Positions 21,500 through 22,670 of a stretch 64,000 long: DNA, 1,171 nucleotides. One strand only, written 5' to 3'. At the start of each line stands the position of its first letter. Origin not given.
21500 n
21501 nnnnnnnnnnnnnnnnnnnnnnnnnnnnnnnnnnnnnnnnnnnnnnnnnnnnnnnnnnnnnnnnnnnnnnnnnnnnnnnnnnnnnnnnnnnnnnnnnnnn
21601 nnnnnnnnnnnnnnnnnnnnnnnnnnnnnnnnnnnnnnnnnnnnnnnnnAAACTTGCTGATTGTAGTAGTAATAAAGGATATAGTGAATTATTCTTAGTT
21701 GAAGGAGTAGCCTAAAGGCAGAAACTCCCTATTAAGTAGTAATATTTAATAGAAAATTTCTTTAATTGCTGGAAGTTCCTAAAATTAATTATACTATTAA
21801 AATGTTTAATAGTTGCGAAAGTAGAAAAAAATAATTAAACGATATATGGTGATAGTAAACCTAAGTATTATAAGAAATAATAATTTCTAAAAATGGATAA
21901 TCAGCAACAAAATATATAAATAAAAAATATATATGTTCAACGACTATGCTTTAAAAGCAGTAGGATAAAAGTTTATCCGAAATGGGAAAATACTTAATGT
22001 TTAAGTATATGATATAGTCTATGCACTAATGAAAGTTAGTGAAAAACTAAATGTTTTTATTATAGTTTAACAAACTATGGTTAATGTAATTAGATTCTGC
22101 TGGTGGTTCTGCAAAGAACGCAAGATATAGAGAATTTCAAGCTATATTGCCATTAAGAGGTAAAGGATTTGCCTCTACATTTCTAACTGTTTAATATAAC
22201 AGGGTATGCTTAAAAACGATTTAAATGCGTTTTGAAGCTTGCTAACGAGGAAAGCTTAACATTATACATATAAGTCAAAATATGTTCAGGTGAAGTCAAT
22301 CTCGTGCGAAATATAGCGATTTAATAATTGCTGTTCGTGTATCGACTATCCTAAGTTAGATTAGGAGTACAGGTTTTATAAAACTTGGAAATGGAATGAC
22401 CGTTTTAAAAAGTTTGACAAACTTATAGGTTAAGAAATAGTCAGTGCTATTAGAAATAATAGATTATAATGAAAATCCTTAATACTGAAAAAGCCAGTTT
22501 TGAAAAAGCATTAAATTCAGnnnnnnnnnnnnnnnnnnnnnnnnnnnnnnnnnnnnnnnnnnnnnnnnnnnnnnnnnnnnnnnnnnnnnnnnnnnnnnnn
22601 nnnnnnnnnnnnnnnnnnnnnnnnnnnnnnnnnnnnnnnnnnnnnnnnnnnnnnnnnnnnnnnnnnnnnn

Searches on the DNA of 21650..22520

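Call 49: search_rna_families(source=window, start=21650, end=22520, threshold=evalue, max_evalue=10, show_alignments=1)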
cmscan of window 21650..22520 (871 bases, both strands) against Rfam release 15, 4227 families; matches with E-value up to 10: 7.
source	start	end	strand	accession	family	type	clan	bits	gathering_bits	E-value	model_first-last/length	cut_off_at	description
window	21948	22039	+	RF00028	Intron_gpI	Intron;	-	30.3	50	1.1e-05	160-251/253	no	Group I catalytic intron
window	21968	22049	+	RF02582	tsr33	Gene; sRNA;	-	28.9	109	0.15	1-85/85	no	S. aureus tsr33 small RNA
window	22369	22428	+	RF03724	mir-1013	Gene; miRNA;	-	20.5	60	0.43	1-61/61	no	mir-1013 microRNA precursor family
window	21719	21778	-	RF01414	Dicty_Class_I_RNA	Gene;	-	19.2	41.5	1.1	1-56/56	no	Class I RNA from Dictyostelium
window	22282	22463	+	RF00028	Intron_gpI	Intron;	-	18.9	50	0.028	1-253/253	no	Group I catalytic intron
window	22159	22238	-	RF02432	SpF25_sRNA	Gene; sRNA;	-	17.6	48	5.4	1-102/102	no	Streptococcus sRNA SpF25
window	21650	21748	-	RF02590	Spy1186876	Gene; sRNA;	-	12.2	208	6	1-110/243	3'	S. pyogenes small RNA 1186876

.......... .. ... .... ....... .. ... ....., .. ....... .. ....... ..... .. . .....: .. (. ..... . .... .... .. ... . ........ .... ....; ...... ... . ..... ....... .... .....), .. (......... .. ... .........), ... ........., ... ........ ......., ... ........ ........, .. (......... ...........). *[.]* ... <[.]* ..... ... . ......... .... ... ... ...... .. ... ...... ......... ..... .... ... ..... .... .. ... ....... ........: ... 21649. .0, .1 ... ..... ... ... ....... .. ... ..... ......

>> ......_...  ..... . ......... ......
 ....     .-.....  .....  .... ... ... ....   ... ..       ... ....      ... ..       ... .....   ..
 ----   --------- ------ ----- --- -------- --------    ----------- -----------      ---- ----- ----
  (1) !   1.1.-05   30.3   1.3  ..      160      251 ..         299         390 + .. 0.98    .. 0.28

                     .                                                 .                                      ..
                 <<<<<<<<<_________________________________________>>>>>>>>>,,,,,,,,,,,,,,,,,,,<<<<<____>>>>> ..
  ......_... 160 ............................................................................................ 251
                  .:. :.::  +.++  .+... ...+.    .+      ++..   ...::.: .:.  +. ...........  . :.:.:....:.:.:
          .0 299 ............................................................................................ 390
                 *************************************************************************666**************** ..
